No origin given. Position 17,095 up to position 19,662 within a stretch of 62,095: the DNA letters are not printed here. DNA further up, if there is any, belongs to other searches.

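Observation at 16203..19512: AAA+ ATPase + cytoplasmic S8 subtilase operon (IetAS-like); mechanism unknown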

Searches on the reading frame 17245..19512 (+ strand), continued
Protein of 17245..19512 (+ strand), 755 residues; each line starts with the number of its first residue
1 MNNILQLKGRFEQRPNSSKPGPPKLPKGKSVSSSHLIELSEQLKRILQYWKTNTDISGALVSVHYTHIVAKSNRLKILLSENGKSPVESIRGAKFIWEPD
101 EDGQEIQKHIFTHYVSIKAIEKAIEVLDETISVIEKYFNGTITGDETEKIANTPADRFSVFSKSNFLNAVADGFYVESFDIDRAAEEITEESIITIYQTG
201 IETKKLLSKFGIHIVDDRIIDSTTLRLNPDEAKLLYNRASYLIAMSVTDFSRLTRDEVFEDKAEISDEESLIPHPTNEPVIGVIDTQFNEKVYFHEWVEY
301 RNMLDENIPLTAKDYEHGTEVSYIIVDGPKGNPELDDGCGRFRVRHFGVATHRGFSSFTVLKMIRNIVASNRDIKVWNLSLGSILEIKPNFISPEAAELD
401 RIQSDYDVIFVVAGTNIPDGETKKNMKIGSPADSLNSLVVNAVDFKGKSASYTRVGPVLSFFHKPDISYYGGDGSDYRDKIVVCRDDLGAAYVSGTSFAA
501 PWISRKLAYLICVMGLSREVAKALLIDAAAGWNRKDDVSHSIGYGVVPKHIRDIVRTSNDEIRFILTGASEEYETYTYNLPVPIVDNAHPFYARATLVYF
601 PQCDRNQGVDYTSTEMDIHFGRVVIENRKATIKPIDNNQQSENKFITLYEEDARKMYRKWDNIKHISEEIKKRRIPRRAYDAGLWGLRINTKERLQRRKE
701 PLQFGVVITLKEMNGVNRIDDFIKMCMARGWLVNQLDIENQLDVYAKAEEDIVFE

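Call 31: find_related_loci(query=A1, collection=genome_contigs, flank=6000)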
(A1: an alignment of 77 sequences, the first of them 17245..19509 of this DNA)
Query A1 (755 aa) in genome_contigs; peptide patterns used: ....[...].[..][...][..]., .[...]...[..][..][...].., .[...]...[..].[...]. (x = any residue, [..] = any of these).
599 stretches matched a pattern (row limit reached: there are more); 554 encode a relative of the query (tblastn E <= 1e-3); the best 80 are kept; 80 distinct loci.
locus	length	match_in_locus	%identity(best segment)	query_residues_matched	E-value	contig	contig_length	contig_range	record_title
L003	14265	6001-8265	93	1-755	0e+0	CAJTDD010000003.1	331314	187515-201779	Lachnospiraceae bacterium isolate B50_50_CF_H genome assembly, contig: MGBC000111.3, whole genome shotgun sequence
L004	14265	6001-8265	92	1-755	0e+0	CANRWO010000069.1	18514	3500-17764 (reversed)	MAG TPA_asm: uncultured Lachnospiraceae bacterium isolate SRR15730554_bin.32_metawrap_v1.3_MAG genome assembly, contig:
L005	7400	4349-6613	92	1-755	0e+0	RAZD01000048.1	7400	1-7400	Bacterium C-53 strain C-53 Scaffold48_1, whole genome shotgun sequence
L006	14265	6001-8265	92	1-755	0e+0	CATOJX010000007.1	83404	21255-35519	MAG TPA_asm: uncultured Lachnospiraceae bacterium isolate MGG29070_1680015493 genome assembly, contig: SRR9205165_216, w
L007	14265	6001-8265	92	1-755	0e+0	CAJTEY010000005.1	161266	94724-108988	Lachnospiraceae bacterium isolate B79_4_CH_BP genome assembly, contig: MGBC000131.5, whole genome shotgun sequence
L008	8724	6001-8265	89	1-755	0e+0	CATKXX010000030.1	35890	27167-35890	MAG TPA_asm: uncultured Acetatifactor sp. isolate MGG03702_1680015492 genome assembly, contig: ERR2844016_2602, whole ge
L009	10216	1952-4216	89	1-755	0e+0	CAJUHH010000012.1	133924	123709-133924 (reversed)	MAG TPA_asm: uncultured Lachnospiraceae bacterium isolate MGBC132469 genome assembly, contig: MGBC132469.12, whole genom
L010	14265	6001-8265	87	1-755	0e+0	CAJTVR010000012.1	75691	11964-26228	MAG TPA_asm: uncultured Eubacterium sp. isolate MGBC117467 genome assembly, contig: MGBC117467.12, whole genome shotgun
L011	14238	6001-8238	80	1-745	0e+0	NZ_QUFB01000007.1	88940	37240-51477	Clostridium sp. AM49-4BH AM49-4BH.Scaf7, whole genome shotgun sequence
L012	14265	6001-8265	93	1-755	0e+0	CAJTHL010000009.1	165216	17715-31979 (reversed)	Clostridia bacterium isolate C2 genome assembly, contig: MGBC000269.9, whole genome shotgun sequence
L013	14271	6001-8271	78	1-755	0e+0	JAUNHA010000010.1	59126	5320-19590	MAG: Eubacteriales bacterium isolate S27M_St_52 NODE_266_length_59126_cov_52.996902, whole genome shotgun sequence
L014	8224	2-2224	94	15-755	0e+0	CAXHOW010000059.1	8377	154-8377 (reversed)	MAG: uncultured Acetatifactor sp. isolate ena-SAMPLE-TAB-22-03-2024-10:43:23:832-115461 genome assembly, contig: NODE_38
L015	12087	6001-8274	74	1-755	0e+0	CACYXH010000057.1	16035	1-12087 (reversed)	MAG: uncultured Lachnospiraceae bacterium isolate RUG12359 genome assembly, contig: RUG12359_asm_57, whole genome shotgu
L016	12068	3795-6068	74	1-755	0e+0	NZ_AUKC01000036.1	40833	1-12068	Butyrivibrio sp. NC3005 G634DRAFT_scaffold00032.32_C, whole genome shotgun sequence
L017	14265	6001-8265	89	1-755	0e+0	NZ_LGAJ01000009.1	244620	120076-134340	Sellimonas intestinalis strain BR72 contig_9, whole genome shotgun sequence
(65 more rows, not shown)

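Call 35: find_homologous_proteins(query=A2, max_evalue=1e-10)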
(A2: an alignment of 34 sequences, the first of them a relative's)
Query A2 (34 sequences) (757 aa, profile of the alignment): 7660 proteins with E <= 1e-10 among 8000 candidates; the best 120 are listed.
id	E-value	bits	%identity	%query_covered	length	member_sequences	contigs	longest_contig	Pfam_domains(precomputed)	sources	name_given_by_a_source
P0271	6.0e-291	985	42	100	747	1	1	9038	PF00082.28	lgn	-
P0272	3.1e-289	979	46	100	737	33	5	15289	PF00082.28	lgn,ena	-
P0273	1.4e-288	977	42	100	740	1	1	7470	PF00082.28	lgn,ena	-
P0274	2.4e-288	976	45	100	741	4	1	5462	PF00082.28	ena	-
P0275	2.8e-288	976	44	100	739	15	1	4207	PF00082.28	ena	-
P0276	2.9e-288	976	44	100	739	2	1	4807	PF00082.28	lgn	-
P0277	3.4e-288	976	44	100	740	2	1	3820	PF00082.28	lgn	-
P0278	4.0e-288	976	42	100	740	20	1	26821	PF00082.28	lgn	-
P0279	4.2e-288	976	41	100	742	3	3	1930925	PF00082.28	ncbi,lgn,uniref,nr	ncbi:hypothetical protein UA3_01209 [Enterococcus faecium EnGen0263]|uniref:S8 family peptidase n=1 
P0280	4.6e-288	976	41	100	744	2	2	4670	PF00082.28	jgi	jgi:hypothetical protein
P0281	5.1e-288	975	42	100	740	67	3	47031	PF00082.28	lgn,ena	-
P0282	5.7e-288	975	44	100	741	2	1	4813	PF00082.28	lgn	-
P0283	9.0e-288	975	40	100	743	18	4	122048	PF00082.28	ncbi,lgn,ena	-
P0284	9.2e-288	975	45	100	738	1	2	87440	PF00082.28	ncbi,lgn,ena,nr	ncbi:MAG: S8 family peptidase [Clostridium sp.]|nr:S8 family peptidase [Clostridium sp.]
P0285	9.3e-288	975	44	100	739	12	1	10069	PF00082.28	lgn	-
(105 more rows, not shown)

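Call 45: list_cluster_members(proteins=[P0261, P0184, P0180, P0196, P0270, P0159, P0258, P0246, P0203, P0245])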
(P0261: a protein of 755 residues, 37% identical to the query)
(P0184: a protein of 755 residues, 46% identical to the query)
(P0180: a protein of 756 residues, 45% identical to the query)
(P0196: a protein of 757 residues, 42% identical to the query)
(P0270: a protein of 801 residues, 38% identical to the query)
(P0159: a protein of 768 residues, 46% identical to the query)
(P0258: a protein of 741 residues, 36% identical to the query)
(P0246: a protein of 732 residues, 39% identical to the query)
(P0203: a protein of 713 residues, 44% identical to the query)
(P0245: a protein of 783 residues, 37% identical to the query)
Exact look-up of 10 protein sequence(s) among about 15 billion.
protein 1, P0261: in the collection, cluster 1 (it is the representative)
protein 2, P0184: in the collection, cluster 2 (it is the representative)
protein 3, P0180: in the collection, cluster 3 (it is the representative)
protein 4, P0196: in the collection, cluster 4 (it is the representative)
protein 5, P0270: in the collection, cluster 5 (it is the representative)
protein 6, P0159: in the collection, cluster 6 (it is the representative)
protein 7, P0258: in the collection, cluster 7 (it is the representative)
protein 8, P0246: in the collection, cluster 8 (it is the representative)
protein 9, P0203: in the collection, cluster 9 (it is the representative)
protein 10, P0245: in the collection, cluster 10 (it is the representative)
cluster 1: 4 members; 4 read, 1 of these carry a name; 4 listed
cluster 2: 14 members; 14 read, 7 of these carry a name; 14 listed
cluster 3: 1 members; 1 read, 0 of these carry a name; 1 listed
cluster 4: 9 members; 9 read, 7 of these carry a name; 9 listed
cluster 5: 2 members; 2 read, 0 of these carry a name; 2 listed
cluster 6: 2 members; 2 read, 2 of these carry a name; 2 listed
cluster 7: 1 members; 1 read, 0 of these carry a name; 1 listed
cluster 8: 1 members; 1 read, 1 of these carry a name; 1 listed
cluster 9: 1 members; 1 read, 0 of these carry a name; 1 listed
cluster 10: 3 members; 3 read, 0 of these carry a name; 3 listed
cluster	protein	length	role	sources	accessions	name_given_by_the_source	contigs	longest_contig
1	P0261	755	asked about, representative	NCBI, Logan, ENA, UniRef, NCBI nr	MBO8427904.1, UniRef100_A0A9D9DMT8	MAG: S8 family peptidase [Firmicutes bacterium] | S8 family peptidase n=1 Tax=Candidatus Onthovivens merdipullorum TaxID=2840889 ... | S8 family peptidase [Candidatus Onthovivens merdipullorum]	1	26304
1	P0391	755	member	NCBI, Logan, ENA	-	-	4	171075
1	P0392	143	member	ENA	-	-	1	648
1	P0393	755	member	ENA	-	-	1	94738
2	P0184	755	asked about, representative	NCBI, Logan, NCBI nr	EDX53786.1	conserved hypothetical protein [Ureaplasma urealyticum serovar 9 str. ATCC 33175]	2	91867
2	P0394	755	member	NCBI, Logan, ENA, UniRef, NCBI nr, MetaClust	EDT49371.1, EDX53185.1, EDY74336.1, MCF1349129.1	S8 family peptidase [Ureaplasma urealyticum] | S8 family peptidase n=1 Tax=Ureaplasma urealyticum TaxID=2130 RepID=A0AAX1QZJ1_UREUR | status=active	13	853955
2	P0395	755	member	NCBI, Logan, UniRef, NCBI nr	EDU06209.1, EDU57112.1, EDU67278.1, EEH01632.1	S8 family peptidase [Ureaplasma urealyticum] | S8 family peptidase n=2 Tax=Ureaplasma urealyticum TaxID=2130 RepID=A0AAP9AAC3_UREUR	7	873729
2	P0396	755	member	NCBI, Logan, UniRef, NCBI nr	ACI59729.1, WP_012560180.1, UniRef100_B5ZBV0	conserved hypothetical protein [Ureaplasma urealyticum serovar 10 str. ATCC 33699] | Peptidase S8/S53 domain-containing protein n=1 Tax=Ureaplasma urealyticum serovar 10 ... | S8 family peptidase [Ureaplasma urealyticum]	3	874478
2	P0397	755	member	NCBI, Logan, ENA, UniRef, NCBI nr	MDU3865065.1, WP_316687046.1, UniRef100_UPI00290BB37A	S8 family peptidase [Ureaplasma urealyticum] | S8 family peptidase n=1 Tax=Ureaplasma urealyticum TaxID=2130 RepID=UPI00290BB37A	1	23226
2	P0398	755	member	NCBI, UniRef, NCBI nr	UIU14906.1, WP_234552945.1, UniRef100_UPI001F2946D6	S8 family peptidase [Ureaplasma urealyticum] | S8 family peptidase n=1 Tax=Ureaplasma urealyticum TaxID=2130 RepID=UPI001F2946D6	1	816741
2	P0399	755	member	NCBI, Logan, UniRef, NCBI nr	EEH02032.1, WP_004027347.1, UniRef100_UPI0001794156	conserved hypothetical protein [Ureaplasma urealyticum serovar 2 str. ATCC 27814] | S8 family peptidase n=1 Tax=Ureaplasma urealyticum TaxID=2130 RepID=UPI0001794156 | S8 family peptidase [Ureaplasma urealyticum]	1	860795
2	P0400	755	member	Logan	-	-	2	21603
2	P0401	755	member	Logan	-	-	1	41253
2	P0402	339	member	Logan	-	-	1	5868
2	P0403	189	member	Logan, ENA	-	-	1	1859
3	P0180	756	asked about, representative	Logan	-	-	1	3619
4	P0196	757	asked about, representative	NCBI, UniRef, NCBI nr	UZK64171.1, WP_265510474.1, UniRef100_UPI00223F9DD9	S8 family peptidase [Mycoplasma mycoides subsp. capri] | S8 family peptidase n=1 Tax=Mycoplasma mycoides TaxID=2102 RepID=UPI00223F9DD9 | S8 family peptidase [Mycoplasma mycoides]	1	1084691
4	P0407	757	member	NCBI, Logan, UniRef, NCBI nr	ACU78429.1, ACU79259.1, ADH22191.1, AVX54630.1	S8 family peptidase [Mycoplasma mycoides] | S8 family peptidase n=1 Tax=Mycoplasma mycoides TaxID=2102 RepID=UPI0001793E3E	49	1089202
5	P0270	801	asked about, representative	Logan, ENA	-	-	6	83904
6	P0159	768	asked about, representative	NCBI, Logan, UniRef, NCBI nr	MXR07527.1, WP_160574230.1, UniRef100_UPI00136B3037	serine protease [Mycoplasma hyorhinis] | S8 family peptidase n=1 Tax=Mesomycoplasma hyorhinis TaxID=2100 RepID=UPI00136B3037 | S8 family peptidase [Mesomycoplasma hyorhinis]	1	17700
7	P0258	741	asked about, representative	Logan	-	-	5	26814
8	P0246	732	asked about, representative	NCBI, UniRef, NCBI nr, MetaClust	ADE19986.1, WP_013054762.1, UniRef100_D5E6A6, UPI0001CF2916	S8 family peptidase [Mycoplasma crocodyli] | Peptidase S8/S53 domain-containing protein n=1 Tax=Mycoplasma crocodyli (strain ATCC ... | status=active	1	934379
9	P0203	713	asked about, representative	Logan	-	-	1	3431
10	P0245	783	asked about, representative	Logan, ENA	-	-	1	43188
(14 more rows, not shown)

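Call 47: find_encoding_contigs(protein=P0407, flank=4000, max_places=2)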
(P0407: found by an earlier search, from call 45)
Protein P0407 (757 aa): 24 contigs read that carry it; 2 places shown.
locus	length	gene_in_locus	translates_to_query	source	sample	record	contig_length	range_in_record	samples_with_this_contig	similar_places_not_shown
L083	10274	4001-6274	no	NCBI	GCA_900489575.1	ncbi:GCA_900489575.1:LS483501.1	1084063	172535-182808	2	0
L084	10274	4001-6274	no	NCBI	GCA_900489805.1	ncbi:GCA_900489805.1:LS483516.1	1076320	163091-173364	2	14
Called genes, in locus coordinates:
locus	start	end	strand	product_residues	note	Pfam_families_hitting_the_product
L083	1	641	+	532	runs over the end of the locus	PF06418:CTP_synth_N, PF00117:GATase, PF07722:Peptidase_C26 (faint)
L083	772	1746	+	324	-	PF03382:DUF285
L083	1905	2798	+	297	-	-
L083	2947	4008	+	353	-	PF00004:AAA, PF07728:AAA_5 (weak)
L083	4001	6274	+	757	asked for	PF00082:Peptidase_S8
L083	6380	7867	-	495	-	PF07690:MFS_1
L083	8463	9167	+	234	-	PF03009:GDPD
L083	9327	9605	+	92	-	PF01197:Ribosomal_L31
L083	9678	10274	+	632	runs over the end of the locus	-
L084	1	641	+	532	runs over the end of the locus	PF06418:CTP_synth_N, PF00117:GATase, PF07722:Peptidase_C26 (faint)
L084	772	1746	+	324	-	PF03382:DUF285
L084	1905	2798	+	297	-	PF01116:F_bP_aldolase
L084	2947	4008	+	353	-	PF00004:AAA, PF07728:AAA_5 (weak)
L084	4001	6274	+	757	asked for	PF00082:Peptidase_S8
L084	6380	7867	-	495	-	PF07690:MFS_1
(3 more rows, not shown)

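Call 57: predict_structure(alignment_id=A3)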
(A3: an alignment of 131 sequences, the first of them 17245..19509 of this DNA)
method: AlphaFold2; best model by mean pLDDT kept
length: 755 residues; sequences in the alignment: 131
mean_pLDDT: 85.1   pTM: 0.87
mean pLDDT of the five models: 85.1, 83.8, 83.4, 81.3, 78.5
residues with pLDDT >= 90: 346; 70-90: 323; 50-70: 55; < 50: 31
segments of 3 or more residues with pLDDT < 50: 259-268, 639-653, 655-657
pLDDT, mean of each block of 10 residues (from residue 1): 88 82 83 97 97 92 88 87 84 86 84 94 96 95 92 85 91 95 82 87 91 85 87 91 82 54 46 85 94 93 87 90 94 92 95 76 89 95 81 88 93 87 78 92 91 75 84 84 76 90 97 94 95 75 91 92 94 90 90 93 81 85 86 69 35 47 85 85 89 72 94 93 91 84 63 49
secondary structure, 60 per line:
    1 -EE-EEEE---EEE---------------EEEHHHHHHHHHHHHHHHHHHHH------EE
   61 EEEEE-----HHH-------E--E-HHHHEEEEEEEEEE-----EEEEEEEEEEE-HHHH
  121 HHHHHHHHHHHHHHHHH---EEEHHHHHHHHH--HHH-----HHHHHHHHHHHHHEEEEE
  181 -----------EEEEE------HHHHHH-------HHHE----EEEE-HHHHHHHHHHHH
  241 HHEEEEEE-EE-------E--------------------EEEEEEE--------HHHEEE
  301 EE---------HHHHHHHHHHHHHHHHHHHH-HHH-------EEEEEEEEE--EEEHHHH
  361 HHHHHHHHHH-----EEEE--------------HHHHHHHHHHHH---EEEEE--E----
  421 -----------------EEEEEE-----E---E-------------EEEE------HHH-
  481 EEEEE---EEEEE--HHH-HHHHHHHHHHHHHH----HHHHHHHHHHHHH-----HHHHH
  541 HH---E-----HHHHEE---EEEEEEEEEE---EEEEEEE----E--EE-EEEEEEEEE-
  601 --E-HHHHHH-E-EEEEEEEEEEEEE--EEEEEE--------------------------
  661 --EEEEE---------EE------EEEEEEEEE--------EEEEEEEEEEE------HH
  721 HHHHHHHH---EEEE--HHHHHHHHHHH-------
elements in order (helices of 4 or more, strands of 3 or more residues): E5-8 E12-14 E30-32 H33-52 E59-65 H86-89 E90-99 E105-115 H117-137 E141-143 H144-152 H163-175 E176-180 E192-196 H203-208 E224-227 H229-242 E243-248 E280-286 E298-302 H312-331 E343-351 E354-356 H357-370 E376-379 H394-405 E409-413 E438-443 E467-470 E481-485 E489-493 H500-513 H518-530 H536-542 H552-555 E561-570 E574-580 E591-599 H605-610 E614-626 E629-634 E663-667 E685-693 E702-712 H719-728 E732-735 H738-748

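Call 59: fold_search(model_id=the predicted structure, library=pdb)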
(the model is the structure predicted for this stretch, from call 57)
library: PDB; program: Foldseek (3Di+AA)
matches with E <= 10: 1036; with E <= 0.001: 217
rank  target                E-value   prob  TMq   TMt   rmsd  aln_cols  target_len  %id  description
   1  3afg_A                1.7e-19  1.00  0.41  0.58   8.8       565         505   16  Crystal structure of ProN-Tk-SP from Thermococcus kodakaraensis (released 2010-08-04)
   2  3afg_B                2.8e-19  1.00  0.40  0.56   9.0       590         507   16  Crystal structure of ProN-Tk-SP from Thermococcus kodakaraensis (released 2010-08-04)
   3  1wmd                  8.5e-18  1.00  0.38  0.64   7.8       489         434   14  Crystal Structure of alkaline serine protease KP-43 from Bacillus sp. KSM-KP43 (1.30 angstrom, 100 K) (released 2004-09-14)
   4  5fax_A                9.7e-17  1.00  0.38  0.64   6.9       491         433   13  Structure of subtilase SubHal from Bacillus halmapalus (released 2016-05-18)
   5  9ues_B                6.9e-15  1.00  0.34  0.57   8.0       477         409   16  Crystal structure of an inactive TKSP mutant in complex with the TKS propeptide (released 2026-02-18)
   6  3qfh_B                1.1e-13  1.00  0.34  0.56   7.8       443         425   17  2.05 Angstrom Resolution Crystal Structure of Epidermin Leader Peptide Processing Serine Protease (EpiP) from Staphylo (released 2011-02-02)
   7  6u2p_B                1.8e-13  1.00  0.28  0.42  12.5       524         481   12  PCSK9 in complex with compound 5 (released 2019-11-06)
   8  9csd_A                2.0e-13  1.00  0.28  0.29  11.1       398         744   19  The Ectodomains of SPRING and S1P with the inhibitor PF-429242 (released 2025-04-23)
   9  3t41_A                3.6e-13  1.00  0.35  0.58   6.7       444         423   17  1.95 Angstrom Resolution Crystal Structure of Epidermin Leader Peptide Processing Serine Protease (EpiP) S393A Mutant  (released 2011-08-17)
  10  3t41_B                7.8e-13  1.00  0.33  0.56   7.1       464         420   15  1.95 Angstrom Resolution Crystal Structure of Epidermin Leader Peptide Processing Serine Protease (EpiP) S393A Mutant  (released 2011-08-17)
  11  3f49                  1.8e-12  1.00  0.28  0.73   4.1       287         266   18  Anion-triggered Engineered Subtilisin SUBT_BACAM (released 2008-12-16)
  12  3qfh_D                1.9e-12  1.00  0.34  0.56   7.0       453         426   16  2.05 Angstrom Resolution Crystal Structure of Epidermin Leader Peptide Processing Serine Protease (EpiP) from Staphylo (released 2011-02-02)
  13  3qfh_A                1.9e-12  1.00  0.33  0.54   7.1       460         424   17  2.05 Angstrom Resolution Crystal Structure of Epidermin Leader Peptide Processing Serine Protease (EpiP) from Staphylo (released 2011-02-02)
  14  1lw6_E                3.4e-12  1.00  0.28  0.71   4.3       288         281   18  Crystal Structure of the Complex of Subtilisin BPN' with Chymotrypsin Inhibitor 2 at 1.5 Angstrom Resolution (released 2002-08-21)
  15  3qfh_C                5.2e-12  1.00  0.32  0.54   8.0       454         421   16  2.05 Angstrom Resolution Crystal Structure of Epidermin Leader Peptide Processing Serine Protease (EpiP) from Staphylo (released 2011-02-02)
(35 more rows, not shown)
